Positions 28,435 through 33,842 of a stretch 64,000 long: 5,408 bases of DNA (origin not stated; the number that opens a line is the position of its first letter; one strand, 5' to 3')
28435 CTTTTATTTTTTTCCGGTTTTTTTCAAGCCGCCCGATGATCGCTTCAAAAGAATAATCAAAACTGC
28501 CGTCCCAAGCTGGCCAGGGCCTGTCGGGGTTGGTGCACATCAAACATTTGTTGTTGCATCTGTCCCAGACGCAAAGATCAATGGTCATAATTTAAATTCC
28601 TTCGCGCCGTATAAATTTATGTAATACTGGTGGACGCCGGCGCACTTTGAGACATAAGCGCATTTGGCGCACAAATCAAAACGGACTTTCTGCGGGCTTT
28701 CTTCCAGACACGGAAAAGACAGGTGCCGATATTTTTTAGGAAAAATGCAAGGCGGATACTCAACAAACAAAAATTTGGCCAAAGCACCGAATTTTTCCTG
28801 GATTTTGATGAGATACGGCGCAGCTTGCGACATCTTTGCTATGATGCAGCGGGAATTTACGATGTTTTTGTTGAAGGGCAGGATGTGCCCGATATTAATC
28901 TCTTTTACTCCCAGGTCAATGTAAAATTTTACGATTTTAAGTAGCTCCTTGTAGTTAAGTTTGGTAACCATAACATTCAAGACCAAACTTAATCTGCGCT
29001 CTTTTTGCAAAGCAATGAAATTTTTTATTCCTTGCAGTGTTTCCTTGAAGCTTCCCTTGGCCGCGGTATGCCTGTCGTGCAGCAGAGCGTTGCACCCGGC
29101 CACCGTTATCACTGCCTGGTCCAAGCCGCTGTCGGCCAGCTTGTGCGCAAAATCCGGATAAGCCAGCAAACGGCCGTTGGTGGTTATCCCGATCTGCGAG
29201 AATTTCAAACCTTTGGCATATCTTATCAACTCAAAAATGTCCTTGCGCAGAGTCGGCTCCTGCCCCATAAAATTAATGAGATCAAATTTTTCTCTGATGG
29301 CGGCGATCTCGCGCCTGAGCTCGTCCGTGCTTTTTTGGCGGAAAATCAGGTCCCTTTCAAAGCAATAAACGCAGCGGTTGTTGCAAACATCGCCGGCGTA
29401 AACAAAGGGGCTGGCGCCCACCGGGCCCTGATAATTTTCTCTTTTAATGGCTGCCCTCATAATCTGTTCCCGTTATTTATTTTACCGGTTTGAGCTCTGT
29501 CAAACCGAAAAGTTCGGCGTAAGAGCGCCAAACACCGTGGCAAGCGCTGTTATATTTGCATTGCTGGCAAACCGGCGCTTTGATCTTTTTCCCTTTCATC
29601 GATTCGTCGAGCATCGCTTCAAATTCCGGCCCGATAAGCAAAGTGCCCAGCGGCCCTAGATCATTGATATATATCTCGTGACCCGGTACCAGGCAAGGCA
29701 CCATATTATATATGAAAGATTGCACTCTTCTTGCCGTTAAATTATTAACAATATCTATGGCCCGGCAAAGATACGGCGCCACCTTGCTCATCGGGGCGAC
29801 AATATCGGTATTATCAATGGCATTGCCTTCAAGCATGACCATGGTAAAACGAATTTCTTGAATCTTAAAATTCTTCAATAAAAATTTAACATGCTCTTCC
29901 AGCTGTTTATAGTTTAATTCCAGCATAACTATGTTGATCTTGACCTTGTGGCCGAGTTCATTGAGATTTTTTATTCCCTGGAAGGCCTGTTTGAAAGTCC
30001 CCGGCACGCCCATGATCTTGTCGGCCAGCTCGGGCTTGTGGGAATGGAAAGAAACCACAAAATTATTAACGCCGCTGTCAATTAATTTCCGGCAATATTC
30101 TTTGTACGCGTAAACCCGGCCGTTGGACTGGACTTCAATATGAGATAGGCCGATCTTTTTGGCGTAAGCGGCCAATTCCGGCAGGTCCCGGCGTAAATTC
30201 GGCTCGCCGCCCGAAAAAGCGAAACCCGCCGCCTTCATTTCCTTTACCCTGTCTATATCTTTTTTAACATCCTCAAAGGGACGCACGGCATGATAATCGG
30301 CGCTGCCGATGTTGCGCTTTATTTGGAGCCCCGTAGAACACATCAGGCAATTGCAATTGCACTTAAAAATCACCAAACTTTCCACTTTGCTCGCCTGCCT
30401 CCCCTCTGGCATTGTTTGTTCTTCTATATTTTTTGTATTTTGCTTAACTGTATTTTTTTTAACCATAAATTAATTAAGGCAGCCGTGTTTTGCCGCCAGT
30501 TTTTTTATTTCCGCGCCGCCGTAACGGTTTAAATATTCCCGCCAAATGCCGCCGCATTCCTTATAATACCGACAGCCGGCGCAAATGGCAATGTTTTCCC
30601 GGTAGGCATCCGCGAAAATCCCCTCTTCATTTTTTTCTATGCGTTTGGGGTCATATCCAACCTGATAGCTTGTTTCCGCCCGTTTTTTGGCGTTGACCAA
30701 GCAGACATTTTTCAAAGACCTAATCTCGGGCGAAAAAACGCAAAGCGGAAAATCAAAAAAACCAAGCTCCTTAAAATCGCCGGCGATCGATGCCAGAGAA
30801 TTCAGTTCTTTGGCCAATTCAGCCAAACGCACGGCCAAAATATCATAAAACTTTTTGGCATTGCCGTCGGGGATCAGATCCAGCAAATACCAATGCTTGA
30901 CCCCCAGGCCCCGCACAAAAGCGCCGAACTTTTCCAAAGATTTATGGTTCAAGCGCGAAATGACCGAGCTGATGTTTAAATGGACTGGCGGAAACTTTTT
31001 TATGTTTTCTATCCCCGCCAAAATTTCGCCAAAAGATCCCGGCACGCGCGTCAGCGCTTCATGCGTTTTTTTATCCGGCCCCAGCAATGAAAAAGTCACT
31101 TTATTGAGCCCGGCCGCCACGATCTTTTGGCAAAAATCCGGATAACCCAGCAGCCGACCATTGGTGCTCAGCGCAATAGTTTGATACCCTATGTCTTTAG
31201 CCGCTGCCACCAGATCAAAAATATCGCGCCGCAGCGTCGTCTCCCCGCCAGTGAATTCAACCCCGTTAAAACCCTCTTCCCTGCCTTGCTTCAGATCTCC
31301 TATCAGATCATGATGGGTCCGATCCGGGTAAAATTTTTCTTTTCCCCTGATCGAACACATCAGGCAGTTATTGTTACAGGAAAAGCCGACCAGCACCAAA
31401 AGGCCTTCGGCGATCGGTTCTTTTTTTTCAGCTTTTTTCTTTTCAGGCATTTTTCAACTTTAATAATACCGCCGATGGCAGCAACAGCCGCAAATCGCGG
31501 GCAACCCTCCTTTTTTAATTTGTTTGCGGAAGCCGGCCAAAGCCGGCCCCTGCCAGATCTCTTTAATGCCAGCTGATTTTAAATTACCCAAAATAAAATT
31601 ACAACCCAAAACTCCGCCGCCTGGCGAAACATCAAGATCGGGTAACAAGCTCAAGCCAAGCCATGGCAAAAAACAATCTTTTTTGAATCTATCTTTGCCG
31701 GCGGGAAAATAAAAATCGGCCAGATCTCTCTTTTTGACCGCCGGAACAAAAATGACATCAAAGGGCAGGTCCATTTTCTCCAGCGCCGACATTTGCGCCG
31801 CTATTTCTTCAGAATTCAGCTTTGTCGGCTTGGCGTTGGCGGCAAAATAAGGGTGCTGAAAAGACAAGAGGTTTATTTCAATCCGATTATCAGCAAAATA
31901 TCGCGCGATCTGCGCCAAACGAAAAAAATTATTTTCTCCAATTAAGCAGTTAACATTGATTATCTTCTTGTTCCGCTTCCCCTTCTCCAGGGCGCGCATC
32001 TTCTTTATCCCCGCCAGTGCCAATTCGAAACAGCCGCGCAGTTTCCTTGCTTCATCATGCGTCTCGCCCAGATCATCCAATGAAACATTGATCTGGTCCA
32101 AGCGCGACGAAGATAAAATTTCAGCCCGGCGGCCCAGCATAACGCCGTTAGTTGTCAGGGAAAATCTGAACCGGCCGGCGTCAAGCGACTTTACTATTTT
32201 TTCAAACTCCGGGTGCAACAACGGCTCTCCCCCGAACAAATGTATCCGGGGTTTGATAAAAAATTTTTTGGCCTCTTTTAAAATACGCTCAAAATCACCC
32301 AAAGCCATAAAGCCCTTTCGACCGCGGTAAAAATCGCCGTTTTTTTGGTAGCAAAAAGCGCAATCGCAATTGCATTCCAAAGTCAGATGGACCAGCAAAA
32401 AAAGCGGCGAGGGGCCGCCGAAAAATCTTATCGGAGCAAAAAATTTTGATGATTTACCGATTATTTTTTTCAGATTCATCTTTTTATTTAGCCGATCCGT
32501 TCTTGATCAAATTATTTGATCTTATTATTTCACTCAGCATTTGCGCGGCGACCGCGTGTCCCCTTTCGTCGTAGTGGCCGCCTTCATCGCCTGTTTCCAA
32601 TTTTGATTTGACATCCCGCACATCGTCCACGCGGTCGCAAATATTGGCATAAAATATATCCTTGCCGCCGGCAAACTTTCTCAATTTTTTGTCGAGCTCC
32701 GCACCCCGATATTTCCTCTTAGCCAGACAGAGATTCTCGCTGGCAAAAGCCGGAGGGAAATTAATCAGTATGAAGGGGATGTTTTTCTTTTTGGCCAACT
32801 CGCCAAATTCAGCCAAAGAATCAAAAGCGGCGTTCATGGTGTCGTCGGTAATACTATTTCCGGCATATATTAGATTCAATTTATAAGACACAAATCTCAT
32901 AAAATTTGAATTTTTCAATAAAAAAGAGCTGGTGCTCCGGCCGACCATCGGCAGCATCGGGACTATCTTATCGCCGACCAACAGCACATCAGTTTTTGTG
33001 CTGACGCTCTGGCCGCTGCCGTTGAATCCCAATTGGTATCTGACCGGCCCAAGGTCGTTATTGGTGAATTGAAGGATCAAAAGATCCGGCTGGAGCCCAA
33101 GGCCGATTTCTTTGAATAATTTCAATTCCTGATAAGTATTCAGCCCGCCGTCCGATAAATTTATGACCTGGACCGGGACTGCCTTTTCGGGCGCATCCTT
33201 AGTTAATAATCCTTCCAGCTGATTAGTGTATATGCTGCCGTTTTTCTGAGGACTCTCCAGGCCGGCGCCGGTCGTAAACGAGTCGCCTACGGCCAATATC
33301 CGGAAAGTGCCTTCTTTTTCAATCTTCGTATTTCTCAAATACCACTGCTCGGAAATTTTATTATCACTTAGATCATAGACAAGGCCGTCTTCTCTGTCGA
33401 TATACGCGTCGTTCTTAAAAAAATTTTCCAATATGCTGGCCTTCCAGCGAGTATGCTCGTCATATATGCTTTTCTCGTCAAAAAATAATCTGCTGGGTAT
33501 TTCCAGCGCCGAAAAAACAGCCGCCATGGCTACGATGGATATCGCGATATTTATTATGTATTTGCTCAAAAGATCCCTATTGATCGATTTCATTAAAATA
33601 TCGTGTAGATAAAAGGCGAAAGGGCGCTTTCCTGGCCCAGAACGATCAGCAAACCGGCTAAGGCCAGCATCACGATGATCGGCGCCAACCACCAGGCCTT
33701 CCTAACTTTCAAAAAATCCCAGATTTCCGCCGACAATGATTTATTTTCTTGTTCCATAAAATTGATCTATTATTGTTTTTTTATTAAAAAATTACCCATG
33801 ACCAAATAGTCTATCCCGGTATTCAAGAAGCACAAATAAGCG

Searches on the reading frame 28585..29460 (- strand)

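Call 3: search_protein_families(library=pfam, proteins=[window:28585-29460:-], max_evalue=1)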
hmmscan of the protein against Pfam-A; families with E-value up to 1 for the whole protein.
window:28585-29460:- (291 aa): 2 families
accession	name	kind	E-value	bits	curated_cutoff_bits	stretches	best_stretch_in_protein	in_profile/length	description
PF04055.27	Radical_SAM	-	3.4e-22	79.8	29.5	1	23-179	4-165/166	Radical SAM superfamily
PF02811.25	PHP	-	0.019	15.7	26.4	1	75-155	17-71/164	PHP domain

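Call 4: search_protein_families(library=ncbifam, proteins=[window:28585-29460:-], max_evalue=1)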
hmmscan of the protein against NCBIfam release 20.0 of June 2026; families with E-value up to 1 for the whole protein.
window:28585-29460:- (291 aa): 49 families (the best 25 are shown)
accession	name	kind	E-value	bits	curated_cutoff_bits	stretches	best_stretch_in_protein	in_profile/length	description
NF038332.1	rSAM_rare_HxsC4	exception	6.2e-33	114.3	500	2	20-188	18-189/335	radical SAM protein HxsC4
TIGR03977.1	rSAM_pair_HxsC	equivalog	9.4e-25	87.1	267.9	1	20-278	29-290/292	His-Xaa-Ser system radical SAM maturase HxsC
TIGR04317.1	W_rSAM_matur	equivalog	2.4e-21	76.2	380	1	23-223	11-213/349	tungsten cofactor oxidoreductase radical SAM maturase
TIGR04545.1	rSAM_ahbD_hemeb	equivalog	2.9e-20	73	500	1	25-197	9-179/339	heme b synthase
TIGR02668.1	moaA_archaeal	equivalog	1.4e-19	70.2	325.25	1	24-195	18-188/303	GTP 3',8-cyclase MoaA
TIGR04055.1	rSAM_NirJ2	equivalog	5.4e-18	65.6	500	1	24-198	8-179/326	putative heme d1 biosynthesis radical SAM protein NirJ2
NF045574.1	sacti_mat_StsB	exception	9.5e-18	64.3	625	1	23-190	103-266/466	StsB family radical SAM/SPASM domain sactipeptide maturase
NF001199.0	PRK00164.2-1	equivalog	1.4e-17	63.9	231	1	24-183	20-178/308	GTP 3',8-cyclase MoaA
TIGR04054.1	rSAM_NirJ1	equivalog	1.4e-17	63.5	650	1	22-188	42-205/387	putative heme d1 biosynthesis radical SAM protein NirJ1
TIGR02666.1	moaA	equivalog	2.7e-17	62.7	284.05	1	24-186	18-186/336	GTP 3',8-cyclase MoaA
NF050035.1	rSAM_WgK_link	exception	4.2e-17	62.2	650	1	23-223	16-212/367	radical SAM/SPASM peptide maturase WgkB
TIGR04051.1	rSAM_NirJ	equivalog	5.3e-16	58.5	515.45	1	26-193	12-176/354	heme d1 biosynthesis radical SAM protein NirJ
TIGR04466.1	rSAM_BlsE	equivalog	6.3e-15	55.4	400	1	24-191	11-173/327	cytosylglucuronate decarboxylase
TIGR04053.2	TIGR04053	equivalog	2e-14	53.7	395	1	44-223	42-216/366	TIGR04053 family radical SAM/SPASM domain-containing protein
TIGR04347.1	pseudo_SAM_Halo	equivalog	2.5e-14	53.4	525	1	24-192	46-211/390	TIGR04347 family pseudo-SAM/SPASM protein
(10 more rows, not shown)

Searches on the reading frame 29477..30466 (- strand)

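Call 3: search_protein_families(library=pfam, proteins=[window:29477-30466:-], max_evalue=1)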
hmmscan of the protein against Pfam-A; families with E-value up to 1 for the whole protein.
window:29477-30466:- (329 aa): 2 families
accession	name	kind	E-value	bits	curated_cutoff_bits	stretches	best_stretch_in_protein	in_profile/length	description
PF04055.27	Radical_SAM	-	4.9e-25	89.1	29.5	1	33-196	4-166/166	Radical SAM superfamily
PF13353.11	Fer4_12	-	0.0095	16.7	22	1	31-105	10-77/137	4Fe-4S single cluster domain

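Call 4: search_protein_families(library=ncbifam, proteins=[window:29477-30466:-], max_evalue=1)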
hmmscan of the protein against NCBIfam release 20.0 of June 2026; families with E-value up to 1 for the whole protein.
window:29477-30466:- (329 aa): 51 families (the best 25 are shown)
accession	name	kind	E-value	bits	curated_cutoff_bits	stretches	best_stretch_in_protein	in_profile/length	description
NF038332.1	rSAM_rare_HxsC4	exception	2.4e-32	112.4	500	2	24-258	12-242/335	radical SAM protein HxsC4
TIGR03977.1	rSAM_pair_HxsC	equivalog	1e-29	103.4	267.9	1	31-261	30-254/292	His-Xaa-Ser system radical SAM maturase HxsC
TIGR04546.1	rSAM_ahbC_deAc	equivalog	4.9e-21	75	650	1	35-214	48-217/390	12,18-didecarboxysiroheme deacetylase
TIGR04054.1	rSAM_NirJ1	equivalog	5.3e-21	74.7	650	1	35-222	45-224/387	putative heme d1 biosynthesis radical SAM protein NirJ1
TIGR02668.1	moaA_archaeal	equivalog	3.5e-20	72.2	325.25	1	22-211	6-190/303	GTP 3',8-cyclase MoaA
TIGR04347.1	pseudo_SAM_Halo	equivalog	6.1e-19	68.5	525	1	11-214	23-216/390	TIGR04347 family pseudo-SAM/SPASM protein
TIGR04545.1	rSAM_ahbD_hemeb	equivalog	8.6e-19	68.1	500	1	33-195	7-161/339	heme b synthase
TIGR02666.1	moaA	equivalog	1.9e-18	66.5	284.05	1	23-217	7-199/336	GTP 3',8-cyclase MoaA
NF001199.0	PRK00164.2-1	equivalog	5.3e-18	65.2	231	1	32-207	18-187/308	GTP 3',8-cyclase MoaA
TIGR04055.1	rSAM_NirJ2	equivalog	5.7e-18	65.5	500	1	36-201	10-166/326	putative heme d1 biosynthesis radical SAM protein NirJ2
TIGR02109.1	PQQ_syn_pqqE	equivalog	7.8e-18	64.5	381.35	1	33-242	14-211/358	pyrroloquinoline quinone biosynthesis protein PqqE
TIGR04053.2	TIGR04053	equivalog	1.4e-17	64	395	1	64-233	40-210/366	TIGR04053 family radical SAM/SPASM domain-containing protein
TIGR04303.1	GeoRSP_rSAM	equivalog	6.7e-17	62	400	1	71-221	41-188/325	GeoRSP system radical SAM/SPASM protein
NF045702.1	rSAM_GDGT_ether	equivalog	1.7e-16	59.9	450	1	33-218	93-276/486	tetraether lipid synthase Tes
NF045574.1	sacti_mat_StsB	exception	4.8e-16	58.7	625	1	70-271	133-333/466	StsB family radical SAM/SPASM domain sactipeptide maturase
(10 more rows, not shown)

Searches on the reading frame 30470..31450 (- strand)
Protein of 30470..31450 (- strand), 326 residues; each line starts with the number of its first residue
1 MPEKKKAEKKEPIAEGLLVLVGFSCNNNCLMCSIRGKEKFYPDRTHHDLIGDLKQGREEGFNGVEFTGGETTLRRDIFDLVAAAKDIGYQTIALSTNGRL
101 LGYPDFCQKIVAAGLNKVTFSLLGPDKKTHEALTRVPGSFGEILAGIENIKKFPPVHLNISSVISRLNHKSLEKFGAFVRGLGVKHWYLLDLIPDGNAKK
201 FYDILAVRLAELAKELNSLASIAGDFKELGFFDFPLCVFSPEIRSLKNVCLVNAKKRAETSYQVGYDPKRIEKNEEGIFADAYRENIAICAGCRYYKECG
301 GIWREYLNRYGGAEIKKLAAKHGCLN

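Call 3: search_protein_families(library=pfam, proteins=[window:30470-31450:-], max_evalue=1)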
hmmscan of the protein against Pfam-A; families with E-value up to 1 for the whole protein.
window:30470-31450:- (326 aa): 2 families
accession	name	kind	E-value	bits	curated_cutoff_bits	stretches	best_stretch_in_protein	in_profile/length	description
PF04055.27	Radical_SAM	-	8.2e-20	72.1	29.5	1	22-160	4-147/166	Radical SAM superfamily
PF02811.25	PHP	-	0.035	14.9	26.4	1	77-115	17-55/164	PHP domain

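Call 4: search_protein_families(library=ncbifam, proteins=[window:30470-31450:-], max_evalue=1)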
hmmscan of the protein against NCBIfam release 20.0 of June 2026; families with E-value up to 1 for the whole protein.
window:30470-31450:- (326 aa): 42 families (the best 25 are shown)
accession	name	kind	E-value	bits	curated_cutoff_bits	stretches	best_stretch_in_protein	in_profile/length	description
NF038332.1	rSAM_rare_HxsC4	exception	2.4e-43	148.6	500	1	14-316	13-333/335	radical SAM protein HxsC4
TIGR04545.1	rSAM_ahbD_hemeb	equivalog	2.9e-24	86.1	500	1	22-203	7-186/339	heme b synthase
TIGR02668.1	moaA_archaeal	equivalog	4.5e-24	85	325.25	1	18-220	13-214/303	GTP 3',8-cyclase MoaA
TIGR03977.1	rSAM_pair_HxsC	equivalog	1.9e-23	82.8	267.9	1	19-255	29-269/292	His-Xaa-Ser system radical SAM maturase HxsC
NF001199.0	PRK00164.2-1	equivalog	1.1e-20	74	231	1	17-220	14-217/308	GTP 3',8-cyclase MoaA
TIGR04466.1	rSAM_BlsE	equivalog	4.3e-18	65.9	400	1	22-190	10-173/327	cytosylglucuronate decarboxylase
TIGR02666.1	moaA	equivalog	5.6e-18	65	284.05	1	24-216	19-216/336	GTP 3',8-cyclase MoaA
TIGR04053.2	TIGR04053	equivalog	1.2e-17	64.2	395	1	47-220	44-214/366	TIGR04053 family radical SAM/SPASM domain-containing protein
TIGR04055.1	rSAM_NirJ2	equivalog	2.4e-17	63.5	500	1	25-202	10-184/326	putative heme d1 biosynthesis radical SAM protein NirJ2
TIGR04133.1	rSAM_w_lipo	hypoth_equivalog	2.8e-16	59.4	425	1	20-201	29-211/350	TIGR04133 family radical SAM/SPASM protein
TIGR04051.1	rSAM_NirJ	equivalog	2.1e-15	56.6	515.45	1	25-200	12-184/354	heme d1 biosynthesis radical SAM protein NirJ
NF045574.1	sacti_mat_StsB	exception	3.9e-15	55.6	625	1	21-189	102-266/466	StsB family radical SAM/SPASM domain sactipeptide maturase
TIGR04317.1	W_rSAM_matur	equivalog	1e-14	54.4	380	1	18-200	7-192/349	tungsten cofactor oxidoreductase radical SAM maturase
TIGR04251.1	SCM_rSAM_ScmF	equivalog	1.1e-13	51.3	400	1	24-202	13-192/353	SynChlorMet cassette radical SAM/SPASM protein ScmF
NF045702.1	rSAM_GDGT_ether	equivalog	1.8e-13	50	450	1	20-172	91-246/486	tetraether lipid synthase Tes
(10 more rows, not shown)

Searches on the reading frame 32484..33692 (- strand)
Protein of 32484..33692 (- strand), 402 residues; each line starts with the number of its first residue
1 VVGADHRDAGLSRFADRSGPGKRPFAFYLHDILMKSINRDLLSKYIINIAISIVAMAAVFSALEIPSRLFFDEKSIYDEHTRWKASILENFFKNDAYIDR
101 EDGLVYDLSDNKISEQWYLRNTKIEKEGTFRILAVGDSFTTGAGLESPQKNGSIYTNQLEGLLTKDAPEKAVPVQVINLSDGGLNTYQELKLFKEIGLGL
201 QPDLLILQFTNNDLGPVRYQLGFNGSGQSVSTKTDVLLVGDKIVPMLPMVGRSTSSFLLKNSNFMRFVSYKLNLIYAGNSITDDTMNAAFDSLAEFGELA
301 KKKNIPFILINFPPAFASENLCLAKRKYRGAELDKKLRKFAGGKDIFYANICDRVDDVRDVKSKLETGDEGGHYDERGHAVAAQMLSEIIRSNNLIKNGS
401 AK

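Call 3: search_protein_families(library=pfam, proteins=[window:32484-33692:-], max_evalue=1)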
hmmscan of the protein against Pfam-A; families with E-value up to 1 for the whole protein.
window:32484-33692:- (402 aa): 4 families
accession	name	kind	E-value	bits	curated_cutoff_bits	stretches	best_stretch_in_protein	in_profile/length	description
PF13472.12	Lipase_GDSL_2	-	8.8e-07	30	32.9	1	134-380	1-177/178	GDSL-like Lipase/Acylhydrolase family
PF00657.28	Lipase_GDSL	-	1.1e-05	26.1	23.6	1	132-249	1-116/208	GDSL-like Lipase/Acylhydrolase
PF25182.1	NonGDSL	-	0.0025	17.6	80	1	122-211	20-104/220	Non-GDSL lipase-like family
PF21428.2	Gp7_helical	-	0.057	13.8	27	1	255-279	13-37/47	Baseplate wedge protein gp7, helical domain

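Call 4: search_protein_families(library=ncbifam, proteins=[window:32484-33692:-], max_evalue=1)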
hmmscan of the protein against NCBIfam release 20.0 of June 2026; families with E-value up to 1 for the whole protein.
window:32484-33692:- (402 aa): 2 families
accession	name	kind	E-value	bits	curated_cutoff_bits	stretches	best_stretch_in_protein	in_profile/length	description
NF042968.1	AcxylEst_AxeA1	equivalog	0.00064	18.2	700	1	118-221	263-363/459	acetylxylan esterase AxeA1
NF009109.0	PRK12457.1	equivalog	0.1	11.8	457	1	284-362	27-101/281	3-deoxy-8-phosphooctulonate synthase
